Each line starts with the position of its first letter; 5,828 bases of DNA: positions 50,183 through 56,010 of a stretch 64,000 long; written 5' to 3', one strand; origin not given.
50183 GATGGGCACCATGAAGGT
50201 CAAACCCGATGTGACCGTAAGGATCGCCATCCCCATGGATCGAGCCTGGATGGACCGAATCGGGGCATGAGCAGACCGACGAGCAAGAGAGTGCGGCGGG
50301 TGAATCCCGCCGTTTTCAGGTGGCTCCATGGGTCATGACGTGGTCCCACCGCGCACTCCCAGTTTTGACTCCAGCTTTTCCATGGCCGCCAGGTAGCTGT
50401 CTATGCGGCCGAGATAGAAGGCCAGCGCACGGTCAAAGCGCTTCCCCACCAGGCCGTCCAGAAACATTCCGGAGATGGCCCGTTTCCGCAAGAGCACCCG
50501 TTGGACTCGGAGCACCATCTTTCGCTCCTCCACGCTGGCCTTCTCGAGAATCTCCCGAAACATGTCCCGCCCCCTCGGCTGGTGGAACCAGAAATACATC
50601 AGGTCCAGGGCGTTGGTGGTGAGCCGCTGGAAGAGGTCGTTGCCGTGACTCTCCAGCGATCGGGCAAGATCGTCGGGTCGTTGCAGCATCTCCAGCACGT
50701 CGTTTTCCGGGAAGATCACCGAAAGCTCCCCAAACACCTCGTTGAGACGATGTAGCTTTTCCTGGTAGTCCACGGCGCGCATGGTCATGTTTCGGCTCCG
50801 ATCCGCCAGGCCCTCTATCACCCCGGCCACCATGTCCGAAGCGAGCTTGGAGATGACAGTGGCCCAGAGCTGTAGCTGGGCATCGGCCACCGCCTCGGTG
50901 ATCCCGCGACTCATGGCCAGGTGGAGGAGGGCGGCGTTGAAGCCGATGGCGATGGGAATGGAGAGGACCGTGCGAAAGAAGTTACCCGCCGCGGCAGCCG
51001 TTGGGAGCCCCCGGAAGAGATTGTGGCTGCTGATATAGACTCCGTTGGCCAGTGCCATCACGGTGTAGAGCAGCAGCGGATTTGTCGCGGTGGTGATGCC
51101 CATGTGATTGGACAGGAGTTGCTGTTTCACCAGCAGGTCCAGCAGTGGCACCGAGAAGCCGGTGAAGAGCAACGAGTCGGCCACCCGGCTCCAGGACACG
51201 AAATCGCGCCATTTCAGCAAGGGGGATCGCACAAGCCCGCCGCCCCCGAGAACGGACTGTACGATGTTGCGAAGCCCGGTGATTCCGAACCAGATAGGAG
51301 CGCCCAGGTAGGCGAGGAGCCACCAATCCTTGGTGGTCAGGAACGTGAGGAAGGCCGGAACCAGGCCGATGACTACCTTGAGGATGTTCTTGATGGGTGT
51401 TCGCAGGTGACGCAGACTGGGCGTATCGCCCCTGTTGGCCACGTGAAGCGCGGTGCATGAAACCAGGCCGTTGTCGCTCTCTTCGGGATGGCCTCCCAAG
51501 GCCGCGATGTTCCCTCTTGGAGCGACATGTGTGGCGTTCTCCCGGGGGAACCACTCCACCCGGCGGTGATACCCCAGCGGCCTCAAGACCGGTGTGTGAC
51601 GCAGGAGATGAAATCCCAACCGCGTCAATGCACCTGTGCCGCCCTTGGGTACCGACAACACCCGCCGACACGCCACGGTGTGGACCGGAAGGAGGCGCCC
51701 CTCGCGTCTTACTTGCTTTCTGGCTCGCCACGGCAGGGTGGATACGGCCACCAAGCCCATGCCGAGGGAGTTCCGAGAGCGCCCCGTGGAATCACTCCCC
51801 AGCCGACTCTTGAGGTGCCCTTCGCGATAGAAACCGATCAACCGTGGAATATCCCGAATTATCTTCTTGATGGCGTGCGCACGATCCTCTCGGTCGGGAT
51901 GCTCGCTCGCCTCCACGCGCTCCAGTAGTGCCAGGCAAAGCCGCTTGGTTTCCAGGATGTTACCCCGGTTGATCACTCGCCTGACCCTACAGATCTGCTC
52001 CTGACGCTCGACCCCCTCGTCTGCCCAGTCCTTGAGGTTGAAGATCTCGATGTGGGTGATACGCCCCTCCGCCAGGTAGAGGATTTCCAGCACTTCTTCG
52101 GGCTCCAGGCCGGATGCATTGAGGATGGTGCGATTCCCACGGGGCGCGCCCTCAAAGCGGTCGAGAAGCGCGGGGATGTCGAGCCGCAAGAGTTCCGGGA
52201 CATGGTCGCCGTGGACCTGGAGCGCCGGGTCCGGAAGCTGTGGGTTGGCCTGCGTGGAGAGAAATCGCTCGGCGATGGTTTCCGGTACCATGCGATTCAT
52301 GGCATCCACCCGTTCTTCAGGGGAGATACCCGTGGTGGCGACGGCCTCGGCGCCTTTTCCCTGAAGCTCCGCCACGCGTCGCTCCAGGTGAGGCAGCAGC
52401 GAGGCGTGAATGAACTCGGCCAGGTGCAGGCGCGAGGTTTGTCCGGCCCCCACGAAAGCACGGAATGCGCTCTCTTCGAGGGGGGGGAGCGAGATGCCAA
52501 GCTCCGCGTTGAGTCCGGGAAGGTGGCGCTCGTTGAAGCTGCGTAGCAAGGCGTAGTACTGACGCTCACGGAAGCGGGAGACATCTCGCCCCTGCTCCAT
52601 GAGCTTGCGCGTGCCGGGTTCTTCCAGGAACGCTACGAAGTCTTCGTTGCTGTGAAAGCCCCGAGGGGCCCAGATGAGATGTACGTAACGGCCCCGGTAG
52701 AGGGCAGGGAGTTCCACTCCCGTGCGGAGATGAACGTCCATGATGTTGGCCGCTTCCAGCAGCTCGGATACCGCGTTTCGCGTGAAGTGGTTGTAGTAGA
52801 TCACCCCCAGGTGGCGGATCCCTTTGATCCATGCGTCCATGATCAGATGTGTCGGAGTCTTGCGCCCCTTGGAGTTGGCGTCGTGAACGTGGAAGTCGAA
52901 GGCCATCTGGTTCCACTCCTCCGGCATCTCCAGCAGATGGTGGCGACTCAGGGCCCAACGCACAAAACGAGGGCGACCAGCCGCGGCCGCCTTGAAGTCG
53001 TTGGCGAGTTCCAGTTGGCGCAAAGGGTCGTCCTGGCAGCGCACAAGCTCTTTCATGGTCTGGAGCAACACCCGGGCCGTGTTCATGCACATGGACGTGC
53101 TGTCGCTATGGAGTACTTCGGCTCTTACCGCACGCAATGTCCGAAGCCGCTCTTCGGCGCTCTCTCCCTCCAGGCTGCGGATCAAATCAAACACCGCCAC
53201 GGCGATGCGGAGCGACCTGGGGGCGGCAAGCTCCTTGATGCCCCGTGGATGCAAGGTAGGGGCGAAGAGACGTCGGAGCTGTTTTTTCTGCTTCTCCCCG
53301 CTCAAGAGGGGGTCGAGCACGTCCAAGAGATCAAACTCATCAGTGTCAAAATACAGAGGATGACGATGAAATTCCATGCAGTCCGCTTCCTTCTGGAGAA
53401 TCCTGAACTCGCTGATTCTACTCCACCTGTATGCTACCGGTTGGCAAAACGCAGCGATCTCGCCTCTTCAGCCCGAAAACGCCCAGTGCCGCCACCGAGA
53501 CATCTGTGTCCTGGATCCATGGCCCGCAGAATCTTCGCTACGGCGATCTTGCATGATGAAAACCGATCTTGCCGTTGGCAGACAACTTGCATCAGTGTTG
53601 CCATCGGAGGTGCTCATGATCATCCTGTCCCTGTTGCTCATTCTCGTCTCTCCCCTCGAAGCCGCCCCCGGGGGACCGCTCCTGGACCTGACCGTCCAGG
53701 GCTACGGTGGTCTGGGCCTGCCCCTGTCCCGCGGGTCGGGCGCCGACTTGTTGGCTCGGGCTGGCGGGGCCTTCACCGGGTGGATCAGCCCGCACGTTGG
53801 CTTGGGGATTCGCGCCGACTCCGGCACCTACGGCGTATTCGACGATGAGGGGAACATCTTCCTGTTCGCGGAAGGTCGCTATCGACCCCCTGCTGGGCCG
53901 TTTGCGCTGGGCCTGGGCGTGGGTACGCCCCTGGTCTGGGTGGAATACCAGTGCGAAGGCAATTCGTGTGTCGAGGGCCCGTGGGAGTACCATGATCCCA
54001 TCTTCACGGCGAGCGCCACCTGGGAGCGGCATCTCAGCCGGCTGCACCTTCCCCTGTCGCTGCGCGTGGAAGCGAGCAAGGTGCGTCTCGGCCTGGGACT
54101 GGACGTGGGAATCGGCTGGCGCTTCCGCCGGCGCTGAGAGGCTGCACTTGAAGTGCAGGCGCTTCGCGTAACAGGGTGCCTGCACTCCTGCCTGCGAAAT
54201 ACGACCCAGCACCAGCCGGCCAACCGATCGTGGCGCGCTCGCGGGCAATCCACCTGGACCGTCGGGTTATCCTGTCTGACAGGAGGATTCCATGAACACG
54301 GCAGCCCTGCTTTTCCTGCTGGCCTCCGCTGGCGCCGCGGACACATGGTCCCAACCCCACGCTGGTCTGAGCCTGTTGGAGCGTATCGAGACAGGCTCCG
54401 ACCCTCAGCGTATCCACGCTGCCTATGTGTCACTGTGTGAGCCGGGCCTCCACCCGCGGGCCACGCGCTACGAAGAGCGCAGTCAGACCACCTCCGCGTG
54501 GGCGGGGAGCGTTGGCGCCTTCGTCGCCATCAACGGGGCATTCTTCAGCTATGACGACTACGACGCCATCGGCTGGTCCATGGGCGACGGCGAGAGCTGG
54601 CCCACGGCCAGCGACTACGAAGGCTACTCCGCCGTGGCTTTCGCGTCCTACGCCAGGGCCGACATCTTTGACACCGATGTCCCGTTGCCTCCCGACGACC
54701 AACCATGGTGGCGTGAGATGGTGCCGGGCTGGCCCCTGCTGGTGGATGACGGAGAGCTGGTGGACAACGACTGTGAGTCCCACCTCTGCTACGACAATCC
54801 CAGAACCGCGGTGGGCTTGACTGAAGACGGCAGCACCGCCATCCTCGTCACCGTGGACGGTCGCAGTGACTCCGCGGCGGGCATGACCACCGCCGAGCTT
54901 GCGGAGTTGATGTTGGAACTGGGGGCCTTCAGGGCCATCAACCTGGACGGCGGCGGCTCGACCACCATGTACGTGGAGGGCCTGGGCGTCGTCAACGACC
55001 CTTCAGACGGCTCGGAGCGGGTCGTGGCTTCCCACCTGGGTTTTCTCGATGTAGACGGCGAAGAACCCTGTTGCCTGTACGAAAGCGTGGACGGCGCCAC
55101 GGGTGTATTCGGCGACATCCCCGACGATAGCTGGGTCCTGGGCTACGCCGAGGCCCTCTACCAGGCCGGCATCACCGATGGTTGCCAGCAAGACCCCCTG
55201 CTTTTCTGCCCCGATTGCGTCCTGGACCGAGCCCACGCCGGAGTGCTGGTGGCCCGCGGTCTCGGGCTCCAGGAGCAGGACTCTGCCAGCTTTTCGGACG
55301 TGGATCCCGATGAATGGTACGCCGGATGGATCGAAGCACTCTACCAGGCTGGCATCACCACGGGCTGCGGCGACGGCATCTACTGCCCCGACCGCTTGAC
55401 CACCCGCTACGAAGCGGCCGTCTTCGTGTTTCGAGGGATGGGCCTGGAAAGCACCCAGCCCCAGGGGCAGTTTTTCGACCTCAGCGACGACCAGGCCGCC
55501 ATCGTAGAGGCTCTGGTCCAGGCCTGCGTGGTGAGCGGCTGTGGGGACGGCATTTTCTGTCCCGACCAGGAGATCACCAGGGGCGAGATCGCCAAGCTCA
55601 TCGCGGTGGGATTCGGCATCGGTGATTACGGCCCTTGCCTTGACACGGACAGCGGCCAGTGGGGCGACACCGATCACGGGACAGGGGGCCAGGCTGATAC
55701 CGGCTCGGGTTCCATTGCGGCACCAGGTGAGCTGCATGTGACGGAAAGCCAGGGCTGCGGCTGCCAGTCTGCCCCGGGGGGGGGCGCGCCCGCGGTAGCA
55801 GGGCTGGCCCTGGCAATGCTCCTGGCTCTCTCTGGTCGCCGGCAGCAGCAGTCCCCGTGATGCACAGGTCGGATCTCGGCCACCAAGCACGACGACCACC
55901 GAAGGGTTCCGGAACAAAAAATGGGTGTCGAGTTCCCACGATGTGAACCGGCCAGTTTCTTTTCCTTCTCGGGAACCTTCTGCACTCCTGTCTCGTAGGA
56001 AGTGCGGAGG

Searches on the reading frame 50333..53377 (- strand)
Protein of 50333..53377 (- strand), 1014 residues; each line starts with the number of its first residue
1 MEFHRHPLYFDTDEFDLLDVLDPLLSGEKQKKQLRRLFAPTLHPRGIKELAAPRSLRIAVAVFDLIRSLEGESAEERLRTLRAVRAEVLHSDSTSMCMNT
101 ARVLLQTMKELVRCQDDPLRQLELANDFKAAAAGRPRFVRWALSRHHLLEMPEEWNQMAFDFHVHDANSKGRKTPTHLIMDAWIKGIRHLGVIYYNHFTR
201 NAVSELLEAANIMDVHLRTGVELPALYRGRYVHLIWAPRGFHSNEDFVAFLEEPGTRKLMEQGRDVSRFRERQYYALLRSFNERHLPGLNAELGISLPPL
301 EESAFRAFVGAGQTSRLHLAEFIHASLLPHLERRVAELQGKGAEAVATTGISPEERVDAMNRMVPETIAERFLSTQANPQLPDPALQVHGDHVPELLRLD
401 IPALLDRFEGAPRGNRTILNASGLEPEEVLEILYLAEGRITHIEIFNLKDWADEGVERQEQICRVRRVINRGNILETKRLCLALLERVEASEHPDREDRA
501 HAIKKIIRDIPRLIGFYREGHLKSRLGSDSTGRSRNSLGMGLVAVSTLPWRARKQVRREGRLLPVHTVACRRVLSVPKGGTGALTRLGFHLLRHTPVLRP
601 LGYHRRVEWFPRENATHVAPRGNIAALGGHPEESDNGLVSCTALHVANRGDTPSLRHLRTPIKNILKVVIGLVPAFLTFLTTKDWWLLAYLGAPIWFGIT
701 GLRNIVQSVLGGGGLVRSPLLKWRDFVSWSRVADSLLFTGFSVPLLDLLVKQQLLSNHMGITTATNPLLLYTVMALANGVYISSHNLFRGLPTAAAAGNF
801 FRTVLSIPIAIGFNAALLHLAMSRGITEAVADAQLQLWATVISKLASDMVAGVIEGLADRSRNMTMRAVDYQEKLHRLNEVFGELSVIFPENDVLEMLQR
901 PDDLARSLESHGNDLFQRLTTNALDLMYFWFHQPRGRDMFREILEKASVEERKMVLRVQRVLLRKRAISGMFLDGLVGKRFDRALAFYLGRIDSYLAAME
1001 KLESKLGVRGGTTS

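Call 3: search_protein_families(library=pfam, proteins=[window:50333-53377:-], max_evalue=0.1)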
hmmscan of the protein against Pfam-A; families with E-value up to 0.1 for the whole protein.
window:50333-53377:- (1014 aa): 0 families

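Call 14: search_protein_families(library=ncbifam, proteins=[window:50333-53377:-], max_evalue=0.1)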
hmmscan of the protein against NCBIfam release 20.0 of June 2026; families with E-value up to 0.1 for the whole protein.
window:50333-53377:- (1014 aa): 4 families
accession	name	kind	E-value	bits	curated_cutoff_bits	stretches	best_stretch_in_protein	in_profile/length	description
NF041577.1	nside_bi_sphtase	equivalog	7.4e-05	22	400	1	158-235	2-77/276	3',5'-nucleoside bisphosphate phosphatase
NF047791.1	RNaseRnm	equivalog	0.0004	19.7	375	1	159-237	2-80/275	RNase RNM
NF040640.1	YcgZ_fam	equivalog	0.034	14.4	80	1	466-502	35-71/77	regulatory protein YcgZ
NF041661.1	Cycl_ph_dihydrol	equivalog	0.077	12.3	500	0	161-235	1-75/259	phosphoribosyl 1,2-cyclic phosphate 1,2-diphosphodiesterase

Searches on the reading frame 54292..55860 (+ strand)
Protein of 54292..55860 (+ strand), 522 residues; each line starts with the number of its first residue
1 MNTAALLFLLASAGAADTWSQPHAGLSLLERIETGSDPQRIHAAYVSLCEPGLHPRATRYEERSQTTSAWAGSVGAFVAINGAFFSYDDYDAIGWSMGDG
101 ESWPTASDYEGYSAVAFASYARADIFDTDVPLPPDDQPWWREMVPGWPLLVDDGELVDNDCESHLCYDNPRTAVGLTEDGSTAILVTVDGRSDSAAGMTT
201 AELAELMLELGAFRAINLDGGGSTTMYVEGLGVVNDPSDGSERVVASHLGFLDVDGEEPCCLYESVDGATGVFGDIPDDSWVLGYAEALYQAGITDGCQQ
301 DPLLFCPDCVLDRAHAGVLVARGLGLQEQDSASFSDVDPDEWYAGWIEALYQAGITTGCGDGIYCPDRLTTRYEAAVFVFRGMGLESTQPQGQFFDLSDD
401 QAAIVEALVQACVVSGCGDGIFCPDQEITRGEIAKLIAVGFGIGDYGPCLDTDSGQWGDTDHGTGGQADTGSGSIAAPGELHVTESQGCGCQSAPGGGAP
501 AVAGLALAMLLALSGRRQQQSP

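Call 3: search_protein_families(library=pfam, proteins=[window:54292-55860:+], max_evalue=0.1)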
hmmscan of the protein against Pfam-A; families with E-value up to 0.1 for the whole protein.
window:54292-55860:+ (522 aa): 2 families
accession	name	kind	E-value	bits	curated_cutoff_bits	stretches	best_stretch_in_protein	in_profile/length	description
PF09992.14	NAGPA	-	1.7e-34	119.9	25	1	76-251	3-168/169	Phosphodiester glycosidase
PF00395.25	SLH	-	5.7e-15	55.5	20.8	2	333-376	1-44/44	S-layer homology domain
